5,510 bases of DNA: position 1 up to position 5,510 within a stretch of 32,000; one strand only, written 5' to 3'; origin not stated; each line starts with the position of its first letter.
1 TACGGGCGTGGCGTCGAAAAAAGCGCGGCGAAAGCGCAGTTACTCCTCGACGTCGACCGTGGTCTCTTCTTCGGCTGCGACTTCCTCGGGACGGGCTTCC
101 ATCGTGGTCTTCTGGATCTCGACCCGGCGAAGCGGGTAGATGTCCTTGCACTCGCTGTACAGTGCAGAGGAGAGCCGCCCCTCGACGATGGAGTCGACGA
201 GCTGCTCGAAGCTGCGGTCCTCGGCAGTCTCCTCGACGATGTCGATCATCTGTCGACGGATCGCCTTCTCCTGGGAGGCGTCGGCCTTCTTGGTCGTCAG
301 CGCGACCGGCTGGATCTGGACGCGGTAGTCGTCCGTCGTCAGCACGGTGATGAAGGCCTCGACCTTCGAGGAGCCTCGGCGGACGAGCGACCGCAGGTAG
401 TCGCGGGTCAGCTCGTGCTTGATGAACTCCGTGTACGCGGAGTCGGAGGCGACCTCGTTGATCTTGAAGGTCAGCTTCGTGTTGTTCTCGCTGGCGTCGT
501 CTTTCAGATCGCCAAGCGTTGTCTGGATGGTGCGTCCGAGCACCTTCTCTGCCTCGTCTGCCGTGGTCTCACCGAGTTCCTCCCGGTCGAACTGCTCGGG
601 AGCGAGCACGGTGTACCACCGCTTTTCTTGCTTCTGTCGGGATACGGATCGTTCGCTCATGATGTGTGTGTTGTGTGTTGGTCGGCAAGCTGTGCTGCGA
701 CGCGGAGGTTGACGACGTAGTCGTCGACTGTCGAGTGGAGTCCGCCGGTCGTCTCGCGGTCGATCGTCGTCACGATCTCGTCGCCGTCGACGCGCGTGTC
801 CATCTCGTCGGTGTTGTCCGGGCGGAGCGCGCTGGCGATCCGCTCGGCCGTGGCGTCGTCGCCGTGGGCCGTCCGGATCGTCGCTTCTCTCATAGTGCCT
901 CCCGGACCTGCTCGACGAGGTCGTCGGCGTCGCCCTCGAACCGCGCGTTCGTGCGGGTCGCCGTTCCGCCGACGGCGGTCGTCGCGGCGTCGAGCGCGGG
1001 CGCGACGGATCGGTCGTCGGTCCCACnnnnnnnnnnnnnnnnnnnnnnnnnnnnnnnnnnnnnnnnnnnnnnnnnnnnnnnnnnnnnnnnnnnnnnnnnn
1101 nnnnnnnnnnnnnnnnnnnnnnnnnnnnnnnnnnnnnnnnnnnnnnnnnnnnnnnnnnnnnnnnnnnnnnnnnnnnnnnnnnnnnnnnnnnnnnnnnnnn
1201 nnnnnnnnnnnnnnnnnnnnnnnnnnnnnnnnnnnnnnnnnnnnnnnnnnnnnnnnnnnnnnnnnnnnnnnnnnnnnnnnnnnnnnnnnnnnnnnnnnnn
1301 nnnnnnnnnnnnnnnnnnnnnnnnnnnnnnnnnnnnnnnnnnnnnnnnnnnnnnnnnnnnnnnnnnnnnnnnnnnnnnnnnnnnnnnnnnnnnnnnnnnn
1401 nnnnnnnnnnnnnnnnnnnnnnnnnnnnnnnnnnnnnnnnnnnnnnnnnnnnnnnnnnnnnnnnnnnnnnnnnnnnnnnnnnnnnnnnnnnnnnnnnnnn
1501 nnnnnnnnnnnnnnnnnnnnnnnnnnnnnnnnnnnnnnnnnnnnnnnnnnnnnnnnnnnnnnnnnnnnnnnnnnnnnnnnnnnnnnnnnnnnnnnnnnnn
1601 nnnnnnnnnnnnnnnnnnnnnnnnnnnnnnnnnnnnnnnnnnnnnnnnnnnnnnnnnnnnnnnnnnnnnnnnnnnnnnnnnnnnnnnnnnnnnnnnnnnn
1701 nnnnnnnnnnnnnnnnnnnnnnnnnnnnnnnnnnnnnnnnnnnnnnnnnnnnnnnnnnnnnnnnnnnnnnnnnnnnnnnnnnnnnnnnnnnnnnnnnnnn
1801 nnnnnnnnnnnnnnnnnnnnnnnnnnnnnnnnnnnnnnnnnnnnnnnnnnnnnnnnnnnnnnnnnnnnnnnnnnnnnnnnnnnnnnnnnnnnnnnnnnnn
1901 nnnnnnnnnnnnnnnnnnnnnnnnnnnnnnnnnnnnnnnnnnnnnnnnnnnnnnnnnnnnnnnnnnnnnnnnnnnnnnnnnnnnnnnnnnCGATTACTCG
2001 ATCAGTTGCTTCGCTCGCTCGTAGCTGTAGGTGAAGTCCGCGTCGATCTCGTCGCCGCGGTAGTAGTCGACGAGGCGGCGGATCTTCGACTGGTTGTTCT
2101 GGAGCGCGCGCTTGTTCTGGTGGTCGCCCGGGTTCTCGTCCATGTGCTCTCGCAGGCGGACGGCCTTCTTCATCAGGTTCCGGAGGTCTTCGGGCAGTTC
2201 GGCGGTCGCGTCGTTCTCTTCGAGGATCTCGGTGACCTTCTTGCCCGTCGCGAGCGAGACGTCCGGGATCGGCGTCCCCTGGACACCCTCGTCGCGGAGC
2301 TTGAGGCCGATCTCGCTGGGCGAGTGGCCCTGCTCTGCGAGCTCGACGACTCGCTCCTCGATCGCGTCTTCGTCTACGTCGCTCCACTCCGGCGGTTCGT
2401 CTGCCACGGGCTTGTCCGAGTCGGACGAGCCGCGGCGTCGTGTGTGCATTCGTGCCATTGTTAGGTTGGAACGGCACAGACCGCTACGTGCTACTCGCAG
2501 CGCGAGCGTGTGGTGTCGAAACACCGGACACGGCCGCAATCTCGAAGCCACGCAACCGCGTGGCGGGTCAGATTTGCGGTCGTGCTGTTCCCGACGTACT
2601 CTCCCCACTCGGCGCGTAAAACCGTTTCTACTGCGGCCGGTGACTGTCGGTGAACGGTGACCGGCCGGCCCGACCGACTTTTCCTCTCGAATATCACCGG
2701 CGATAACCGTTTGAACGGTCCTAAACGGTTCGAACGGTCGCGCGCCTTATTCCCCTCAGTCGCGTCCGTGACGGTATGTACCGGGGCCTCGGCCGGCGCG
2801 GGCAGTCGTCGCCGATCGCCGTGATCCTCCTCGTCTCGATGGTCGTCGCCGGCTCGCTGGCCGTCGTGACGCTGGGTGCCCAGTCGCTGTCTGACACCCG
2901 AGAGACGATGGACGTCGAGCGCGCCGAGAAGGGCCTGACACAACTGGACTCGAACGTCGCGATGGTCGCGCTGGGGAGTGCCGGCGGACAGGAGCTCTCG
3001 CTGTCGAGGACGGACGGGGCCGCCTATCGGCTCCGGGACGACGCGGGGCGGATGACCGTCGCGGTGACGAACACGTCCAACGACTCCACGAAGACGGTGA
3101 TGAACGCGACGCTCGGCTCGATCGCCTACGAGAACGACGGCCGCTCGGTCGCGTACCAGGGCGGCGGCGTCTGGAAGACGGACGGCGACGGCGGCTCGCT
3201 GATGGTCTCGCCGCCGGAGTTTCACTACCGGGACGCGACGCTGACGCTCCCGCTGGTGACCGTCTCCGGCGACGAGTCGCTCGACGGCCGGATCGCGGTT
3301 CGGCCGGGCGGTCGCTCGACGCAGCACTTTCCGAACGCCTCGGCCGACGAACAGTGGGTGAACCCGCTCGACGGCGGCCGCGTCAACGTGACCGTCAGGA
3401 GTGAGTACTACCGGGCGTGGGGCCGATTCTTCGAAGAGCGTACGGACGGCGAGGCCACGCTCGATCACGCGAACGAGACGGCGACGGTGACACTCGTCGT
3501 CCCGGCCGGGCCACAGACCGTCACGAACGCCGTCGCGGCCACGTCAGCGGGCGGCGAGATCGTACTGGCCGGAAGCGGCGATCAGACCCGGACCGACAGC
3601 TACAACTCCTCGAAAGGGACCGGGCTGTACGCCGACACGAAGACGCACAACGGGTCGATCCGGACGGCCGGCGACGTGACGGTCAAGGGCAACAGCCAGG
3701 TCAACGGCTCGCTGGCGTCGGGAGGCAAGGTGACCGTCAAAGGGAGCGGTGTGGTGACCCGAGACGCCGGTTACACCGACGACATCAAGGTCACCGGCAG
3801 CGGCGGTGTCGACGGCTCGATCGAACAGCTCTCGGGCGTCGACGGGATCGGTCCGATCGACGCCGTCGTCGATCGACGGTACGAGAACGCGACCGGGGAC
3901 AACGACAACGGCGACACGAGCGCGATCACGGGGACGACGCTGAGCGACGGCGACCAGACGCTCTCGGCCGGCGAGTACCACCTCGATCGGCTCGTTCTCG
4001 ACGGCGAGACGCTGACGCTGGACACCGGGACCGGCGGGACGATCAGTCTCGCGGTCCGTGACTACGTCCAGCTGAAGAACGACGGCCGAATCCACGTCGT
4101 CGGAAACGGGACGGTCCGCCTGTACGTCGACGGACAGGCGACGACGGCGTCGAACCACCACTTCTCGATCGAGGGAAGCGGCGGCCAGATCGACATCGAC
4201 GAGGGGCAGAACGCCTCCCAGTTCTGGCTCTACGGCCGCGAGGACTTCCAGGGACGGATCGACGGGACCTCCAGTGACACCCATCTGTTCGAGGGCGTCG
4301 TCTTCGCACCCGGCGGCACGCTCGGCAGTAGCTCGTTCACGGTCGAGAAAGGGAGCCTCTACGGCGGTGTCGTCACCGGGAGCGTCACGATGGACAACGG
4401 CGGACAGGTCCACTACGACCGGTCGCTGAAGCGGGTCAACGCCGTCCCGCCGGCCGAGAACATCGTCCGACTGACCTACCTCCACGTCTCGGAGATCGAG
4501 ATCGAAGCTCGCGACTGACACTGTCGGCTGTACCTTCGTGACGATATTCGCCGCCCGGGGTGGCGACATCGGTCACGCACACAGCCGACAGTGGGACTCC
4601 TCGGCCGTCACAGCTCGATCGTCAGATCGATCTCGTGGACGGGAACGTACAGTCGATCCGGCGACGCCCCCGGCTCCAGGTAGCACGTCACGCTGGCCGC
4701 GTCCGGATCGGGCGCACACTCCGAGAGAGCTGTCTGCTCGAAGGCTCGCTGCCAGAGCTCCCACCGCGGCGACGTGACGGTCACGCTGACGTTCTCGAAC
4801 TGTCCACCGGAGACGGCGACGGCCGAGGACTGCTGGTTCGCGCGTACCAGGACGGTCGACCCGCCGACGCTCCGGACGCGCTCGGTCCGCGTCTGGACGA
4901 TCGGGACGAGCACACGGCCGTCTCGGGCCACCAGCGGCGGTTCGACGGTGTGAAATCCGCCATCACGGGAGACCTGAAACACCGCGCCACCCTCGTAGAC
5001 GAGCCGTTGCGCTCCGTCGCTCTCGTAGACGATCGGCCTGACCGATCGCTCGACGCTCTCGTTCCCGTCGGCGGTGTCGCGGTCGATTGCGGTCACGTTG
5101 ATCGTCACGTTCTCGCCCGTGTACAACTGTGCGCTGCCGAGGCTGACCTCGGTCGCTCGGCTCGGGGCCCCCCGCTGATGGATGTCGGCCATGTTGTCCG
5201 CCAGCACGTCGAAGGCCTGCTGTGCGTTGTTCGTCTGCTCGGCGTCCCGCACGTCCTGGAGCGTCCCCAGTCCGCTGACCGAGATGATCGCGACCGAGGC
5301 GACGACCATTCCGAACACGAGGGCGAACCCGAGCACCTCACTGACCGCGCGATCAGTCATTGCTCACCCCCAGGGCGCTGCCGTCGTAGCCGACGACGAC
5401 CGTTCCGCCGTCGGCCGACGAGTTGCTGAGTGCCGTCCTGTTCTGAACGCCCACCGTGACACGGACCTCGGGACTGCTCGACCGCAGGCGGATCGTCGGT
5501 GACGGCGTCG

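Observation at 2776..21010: Two divergent, collinear six-gene prepilin-like cassettes served by a single PilB/PilC motor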

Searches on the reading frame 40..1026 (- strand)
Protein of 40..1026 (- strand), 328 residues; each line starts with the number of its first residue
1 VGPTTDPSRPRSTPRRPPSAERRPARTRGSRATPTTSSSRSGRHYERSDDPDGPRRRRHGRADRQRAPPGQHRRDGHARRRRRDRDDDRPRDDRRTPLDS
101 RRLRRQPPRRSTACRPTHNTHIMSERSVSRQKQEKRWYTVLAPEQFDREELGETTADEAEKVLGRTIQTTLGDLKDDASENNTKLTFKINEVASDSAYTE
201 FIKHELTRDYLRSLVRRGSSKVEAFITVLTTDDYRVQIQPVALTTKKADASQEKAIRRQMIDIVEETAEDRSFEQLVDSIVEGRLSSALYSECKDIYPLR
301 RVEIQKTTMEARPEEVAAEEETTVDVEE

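Call 50: search_protein_families(library=pfam, proteins=[window:40-1026:-], max_evalue=0.001)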
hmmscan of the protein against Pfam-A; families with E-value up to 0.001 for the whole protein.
window:40-1026:- (328 aa): 1 family
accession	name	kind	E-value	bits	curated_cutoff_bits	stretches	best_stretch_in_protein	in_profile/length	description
PF01015.23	Ribosomal_S3Ae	-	7e-64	215.3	29.3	1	128-313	6-191/191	Ribosomal S3Ae family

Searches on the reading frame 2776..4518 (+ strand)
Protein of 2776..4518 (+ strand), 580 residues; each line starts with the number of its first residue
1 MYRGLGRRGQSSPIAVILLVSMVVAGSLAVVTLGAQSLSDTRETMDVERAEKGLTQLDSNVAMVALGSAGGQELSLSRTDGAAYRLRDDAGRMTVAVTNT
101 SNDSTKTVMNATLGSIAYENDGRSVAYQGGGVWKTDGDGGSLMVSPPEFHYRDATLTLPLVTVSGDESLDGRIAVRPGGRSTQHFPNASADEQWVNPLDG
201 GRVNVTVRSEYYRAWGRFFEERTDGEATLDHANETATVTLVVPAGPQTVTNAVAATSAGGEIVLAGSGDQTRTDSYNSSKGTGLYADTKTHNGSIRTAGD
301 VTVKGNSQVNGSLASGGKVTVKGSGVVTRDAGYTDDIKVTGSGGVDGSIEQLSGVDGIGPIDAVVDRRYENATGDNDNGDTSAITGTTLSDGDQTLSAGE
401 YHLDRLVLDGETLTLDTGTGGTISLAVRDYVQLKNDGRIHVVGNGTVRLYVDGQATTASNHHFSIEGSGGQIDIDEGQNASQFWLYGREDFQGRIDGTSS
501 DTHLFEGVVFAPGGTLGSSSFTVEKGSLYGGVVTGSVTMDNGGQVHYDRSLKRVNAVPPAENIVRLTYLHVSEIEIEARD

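Call 5: search_protein_families(library=pfam, proteins=[window:2776-4518:+], max_evalue=0.1)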
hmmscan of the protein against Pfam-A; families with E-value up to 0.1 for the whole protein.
window:2776-4518:+ (580 aa): 4 families
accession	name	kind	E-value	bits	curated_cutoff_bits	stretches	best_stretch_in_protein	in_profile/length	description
PF23981.1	DUF7305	-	2.9e-37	128.8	27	1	350-553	7-184/185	Domain of unknown function (DUF7305)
PF23960.2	DUF7289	-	5.6e-26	92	27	1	8-253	1-232/238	Family of unknown function (DUF7289)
PF00107.32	ADH_zinc_N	-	0.036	14.5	31.8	0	241-278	63-99/129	Zinc-binding dehydrogenase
PF04519.19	Bactofilin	-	0.037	14.7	27.9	1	291-350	9-63/98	Polymer-forming cytoskeletal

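Call 8: search_protein_families(library=ncbifam, proteins=[window:2776-4518:+], max_evalue=0.01)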
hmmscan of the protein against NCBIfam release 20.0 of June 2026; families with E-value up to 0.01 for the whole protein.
window:2776-4518:+ (580 aa): 0 families

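Call 46: find_homologous_proteins(query=window:2776-4518:+, max_evalue=1e-8)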
Query window:2776-4518:+ (580 aa): 531 proteins with E <= 1e-8 among 8000 candidates; the best 120 are listed.
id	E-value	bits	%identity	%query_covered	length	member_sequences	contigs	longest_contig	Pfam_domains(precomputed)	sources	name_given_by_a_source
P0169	0.0e+0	1206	95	100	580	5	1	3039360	PF23981.2,PF23960.3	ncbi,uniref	ncbi:hypothetical protein ACAH01_10110 [Halomicrobium sp. HM KBTZ05]|uniref:DUF7289 family protein n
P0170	4.6e-292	988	80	97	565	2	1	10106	PF23981.2,PF23960.3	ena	-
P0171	6.8e-227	773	63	99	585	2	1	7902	PF23981.2,PF04519.20,PF23960.3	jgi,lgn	-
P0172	1.2e-226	772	63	99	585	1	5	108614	PF23981.2,PF23960.3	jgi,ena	-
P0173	5.5e-226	770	61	99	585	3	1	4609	PF23981.2,PF23960.3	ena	-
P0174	9.5e-226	769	62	99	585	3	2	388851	PF23981.2,PF23960.3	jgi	-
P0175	1.2e-224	765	62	99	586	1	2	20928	PF23981.2,PF23960.3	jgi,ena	-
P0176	6.4e-223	760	61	99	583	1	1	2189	PF23981.2,PF23960.3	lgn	-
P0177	2.5e-202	692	59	98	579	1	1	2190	PF23981.2,PF23960.3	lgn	-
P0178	7.7e-200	683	57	99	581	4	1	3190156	PF23981.2,PF23960.3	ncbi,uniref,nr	ncbi:hypothetical protein ACFQJ5_14485 [Halomicroarcula sp. GCM10025324]|uniref:DUF7289 family prote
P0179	9.3e-191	653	58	98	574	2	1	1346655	PF23981.2,PF23960.3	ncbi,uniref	ncbi:polymer-forming cytoskeletal protein [Haloarcula brevis]|uniref:polymer-forming cytoskeletal pr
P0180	4.7e-186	638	56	98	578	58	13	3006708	PF23981.2,PF23960.3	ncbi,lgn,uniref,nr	ncbi:hypothetical protein HISP_10230 [Haloarcula hispanica N601]|uniref:DUF7305 domain-containing pr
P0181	3.2e-182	625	52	98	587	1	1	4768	PF23981.2,PF23960.3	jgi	-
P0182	9.2e-179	614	54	96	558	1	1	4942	PF23981.2,PF23960.3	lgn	-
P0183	2.4e-176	606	52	99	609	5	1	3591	PF23981.2,PF23960.3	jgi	jgi:hypothetical protein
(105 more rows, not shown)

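Call 52: search_solved_structures(query=A2, max_evalue=1)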
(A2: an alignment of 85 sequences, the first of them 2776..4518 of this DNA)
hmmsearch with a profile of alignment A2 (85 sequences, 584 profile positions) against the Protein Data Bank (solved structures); distinct sequences matched with E-value up to 1: 9.
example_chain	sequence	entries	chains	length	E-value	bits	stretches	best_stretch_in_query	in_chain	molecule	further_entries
3jx8_A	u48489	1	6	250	0.24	13.4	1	255-337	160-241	Putative lipoprotein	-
4ku0_A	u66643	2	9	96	0.31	13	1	285-364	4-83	Tail-associated lysozyme | Baseplate central spike complex protein gp5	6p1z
4osd_A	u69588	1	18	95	0.35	12.8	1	287-364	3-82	Tail-associated lysozyme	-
4jiv_A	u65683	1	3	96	0.38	12.7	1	285-363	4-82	Tail-associated lysozyme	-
4jj2_A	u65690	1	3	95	0.39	12.7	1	286-364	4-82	Tail-associated lysozyme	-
4jiw_A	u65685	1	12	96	0.43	12.5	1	285-360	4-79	Tail-associated lysozyme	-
6p22_A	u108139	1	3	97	0.46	12.4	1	285-360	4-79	CHIMERA OF CENTRAL SPIKE PROTEINS GP5 FROM PHAGE T4 AND PVC8 FROM PVC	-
8sdj_A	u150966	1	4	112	0.5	12.3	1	320-376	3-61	Pyrin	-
6p20_A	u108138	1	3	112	0.72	11.8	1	285-361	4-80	Baseplate central spike complex protein gp5,PHIKZ164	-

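Call 58: predict_structure(alignment_id=A2)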
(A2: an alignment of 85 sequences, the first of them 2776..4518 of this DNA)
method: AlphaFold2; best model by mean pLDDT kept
length: 580 residues; sequences in the alignment: 85
mean_pLDDT: 87.6   pTM: 0.70
mean pLDDT of the five models: 87.6, 87.2, 86.7, 86.2, 85.0
residues with pLDDT >= 90: 346; 70-90: 185; 50-70: 39; < 50: 10
segments of 3 or more residues with pLDDT < 50: 1-10
pLDDT, mean of each block of 10 residues (from residue 1): 39 69 72 61 82 92 85 84 87 89 84 93 90 89 91 86 90 90 91 77 91 92 83 92 67 79 90 94 91 89 95 94 95 94 93 83 85 93 96 97 97 96 97 96 96 96 91 90 95 87 93 84 95 94 94 79 73 92
secondary structure, 60 per line:
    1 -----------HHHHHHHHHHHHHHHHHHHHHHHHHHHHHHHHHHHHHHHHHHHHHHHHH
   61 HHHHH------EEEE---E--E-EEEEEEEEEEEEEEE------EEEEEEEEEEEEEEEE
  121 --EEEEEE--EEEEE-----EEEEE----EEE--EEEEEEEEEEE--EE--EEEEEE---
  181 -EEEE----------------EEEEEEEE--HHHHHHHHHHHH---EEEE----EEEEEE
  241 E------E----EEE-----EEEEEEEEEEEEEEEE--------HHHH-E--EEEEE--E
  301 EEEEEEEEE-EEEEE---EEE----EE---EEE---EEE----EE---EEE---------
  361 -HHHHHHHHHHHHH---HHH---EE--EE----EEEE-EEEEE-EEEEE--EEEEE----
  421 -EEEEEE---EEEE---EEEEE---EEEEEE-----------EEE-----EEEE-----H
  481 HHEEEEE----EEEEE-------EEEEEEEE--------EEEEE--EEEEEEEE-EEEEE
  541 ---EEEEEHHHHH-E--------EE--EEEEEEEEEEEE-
elements in order: H12-65 E72-75 E84-98 E105-120 E123-128 E131-135 E141-145 E150-152 E155-165 E172-177 E182-185 E202-209 H212-223 E227-230 E235-241 E253-255 E261-276 H285-288 E293-297 E300-309 E311-315 E319-321 E331-333 E337-339 E349-351 H362-374 E394-397 E399-403 E405-409 E412-416 E422-427 E431-434 E438-442 E446-451 E463-465 E471-474 E483-487 E492-496 E504-511 E520-524 E527-534 E536-540 E544-548 H549-553 E568-579

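Call 61: fold_search(model_id=the predicted structure, library=pdb)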
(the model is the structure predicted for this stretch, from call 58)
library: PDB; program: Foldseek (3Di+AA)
matches with E <= 10: 524; with E <= 0.001: 0
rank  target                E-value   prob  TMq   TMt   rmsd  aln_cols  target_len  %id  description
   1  5uyt_B                1.5e-03  0.54  0.12  0.16  20.5       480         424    9  Crystal structure of ice binding protein from an Antarctic bacterium Flavobacteriaceae (released 2017-10-25)
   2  6eio                  3.8e-03  0.99  0.20  0.42   9.8       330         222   12  Crystal structure of an ice binding protein from an Antarctic Biological Consortium (released 2018-03-28)
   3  7s9y                  2.2e-02  0.07  0.05  0.03  26.6       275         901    6  Helicobacter Hepaticus CcsBA Open Conformation (released 2021-12-22)
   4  3uyu_B                2.5e-02  0.97  0.21  0.44   7.7       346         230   13  Structural basis for the antifreeze activity of an ice-binding protein (LeIBP) from Arctic yeast (released 2012-02-15)
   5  7bwx_A                3.1e-02  0.87  0.16  0.37   9.6       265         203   15  Crystal structure of ice-binding protein from an Antarctic ascomycete, Antarctomyces psychrotrophicus. (released 2020-05-27)
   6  4nuh                  3.1e-02  0.80  0.18  0.39  11.5       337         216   14  Crystal structure of mLeIBP, a capping head region swapped mutant of ice-binding protein (released 2014-04-16)
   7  5uyt_A                3.5e-02  0.20  0.12  0.16  22.0       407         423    9  Crystal structure of ice binding protein from an Antarctic bacterium Flavobacteriaceae (released 2017-10-25)
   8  3uyv_A                3.7e-02  0.96  0.22  0.48   8.8       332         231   15  Crystal structure of a glycosylated ice-binding protein (LeIBP) from Arctic yeast (released 2012-02-29)
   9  9lhn_B                4.1e-02  0.63  0.16  0.34  11.2       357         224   13  Crystal structure of Ice binding protein from Candidatus Cryosericum odellii SMC5 (released 2025-09-03)
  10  3wp9                  4.7e-02  0.72  0.17  0.38  10.3       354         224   12  Crystal structure of antifreeze protein from an Antarctic sea ice bacterium Colwellia sp. (released 2014-07-02)
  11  7ehk                  4.7e-02  0.69  0.19  0.40   9.4       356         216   14  Crystal structure of C107S mutant of FfIBP (released 2022-03-02)
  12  4nu3_B                5.2e-02  0.21  0.12  0.24  13.1       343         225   14  Crystal structure of mFfIBP, a capping head region swapped mutant of ice-binding protein (released 2014-04-16)
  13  9lhr_A                5.7e-02  0.60  0.16  0.35  11.6       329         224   13  Crystal structure of Ice binding protein from Candidatus Cryosericum odellii SMC5 (released 2025-09-03)
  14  6bg8_A                6.6e-02  0.75  0.19  0.38  10.4       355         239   13  Shewanella frigidimarina ice-binding protein_1 DUF3494 Domain (released 2018-03-07)
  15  9lhr_B                7.9e-02  0.47  0.17  0.36  11.8       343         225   13  Crystal structure of Ice binding protein from Candidatus Cryosericum odellii SMC5 (released 2025-09-03)
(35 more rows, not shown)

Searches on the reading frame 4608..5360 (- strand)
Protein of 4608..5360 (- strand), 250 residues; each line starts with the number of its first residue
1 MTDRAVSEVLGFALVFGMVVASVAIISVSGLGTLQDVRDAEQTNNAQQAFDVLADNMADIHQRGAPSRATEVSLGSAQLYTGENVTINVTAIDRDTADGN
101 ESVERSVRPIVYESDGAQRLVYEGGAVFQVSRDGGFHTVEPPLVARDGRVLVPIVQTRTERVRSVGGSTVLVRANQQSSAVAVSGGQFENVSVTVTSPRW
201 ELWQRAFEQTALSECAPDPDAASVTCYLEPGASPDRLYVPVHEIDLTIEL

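Call 5: search_protein_families(library=pfam, proteins=[window:4608-5360:-], max_evalue=0.1)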
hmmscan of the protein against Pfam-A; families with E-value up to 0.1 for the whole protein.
window:4608-5360:- (250 aa): 4 families
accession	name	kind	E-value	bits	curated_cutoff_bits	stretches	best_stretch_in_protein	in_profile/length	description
PF23960.2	DUF7289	-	1.1e-78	264.5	27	1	4-246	1-237/238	Family of unknown function (DUF7289)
PF23928.1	DUF7266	-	0.0034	17.5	27.6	1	1-70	1-67/145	Family of unknown function (DUF7266)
PF23956.1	DUF7285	-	0.019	16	27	0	32-118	13-90/112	Family of unknown function (DUF7285)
PF07790.16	Pilin_N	-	0.022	16.1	25.2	1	4-42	1-38/78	Archaeal Type IV pilin, N-terminal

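Call 8: search_protein_families(library=ncbifam, proteins=[window:4608-5360:-], max_evalue=0.01)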
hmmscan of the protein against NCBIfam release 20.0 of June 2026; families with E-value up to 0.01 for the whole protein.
window:4608-5360:- (250 aa): 0 families

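Call 12: find_encoding_contigs(protein=window:4608-5360:-, flank=10000, max_places=6)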
Protein window:4608-5360:- (250 aa): 11 contigs read that carry it; 4 places shown.
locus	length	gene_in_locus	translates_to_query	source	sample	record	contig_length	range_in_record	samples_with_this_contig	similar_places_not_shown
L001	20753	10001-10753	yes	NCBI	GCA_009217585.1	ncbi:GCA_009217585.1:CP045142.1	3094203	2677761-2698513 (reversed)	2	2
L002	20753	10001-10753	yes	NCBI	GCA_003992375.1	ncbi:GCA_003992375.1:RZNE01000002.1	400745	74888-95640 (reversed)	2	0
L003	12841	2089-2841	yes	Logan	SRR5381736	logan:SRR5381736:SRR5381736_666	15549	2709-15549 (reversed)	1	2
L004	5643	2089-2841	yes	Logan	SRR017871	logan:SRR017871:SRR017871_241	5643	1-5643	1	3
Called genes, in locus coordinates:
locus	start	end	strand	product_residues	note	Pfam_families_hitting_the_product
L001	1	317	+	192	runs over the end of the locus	PF23959:DUF7288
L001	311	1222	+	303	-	PF23922:DUF7261 (weak)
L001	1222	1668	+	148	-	PF23928:DUF7266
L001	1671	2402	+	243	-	PF23960:DUF7289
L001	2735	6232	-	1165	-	PF23673:DUF7154 (faint), PF24156:DUF7407 (faint), PF14310:Fn3-like (faint), PF00207:A2M (faint), PF07705:CARDB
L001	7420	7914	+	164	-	PF23958:DUF7287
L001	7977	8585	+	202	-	PF23959:DUF7288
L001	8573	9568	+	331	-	PF23922:DUF7261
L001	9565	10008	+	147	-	PF23928:DUF7266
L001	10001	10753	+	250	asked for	PF23960:DUF7289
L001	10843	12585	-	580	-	PF23960:DUF7289, PF23981:DUF7305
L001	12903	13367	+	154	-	PF08069:Ribosomal_S13_N, PF00312:Ribosomal_S15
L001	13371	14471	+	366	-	PF27238:rrnAC1427_C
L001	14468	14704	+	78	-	-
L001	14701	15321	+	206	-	PF01015:Ribosomal_S3Ae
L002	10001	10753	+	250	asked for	PF23960:DUF7289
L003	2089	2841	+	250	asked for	PF23960:DUF7289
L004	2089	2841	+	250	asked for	PF23960:DUF7289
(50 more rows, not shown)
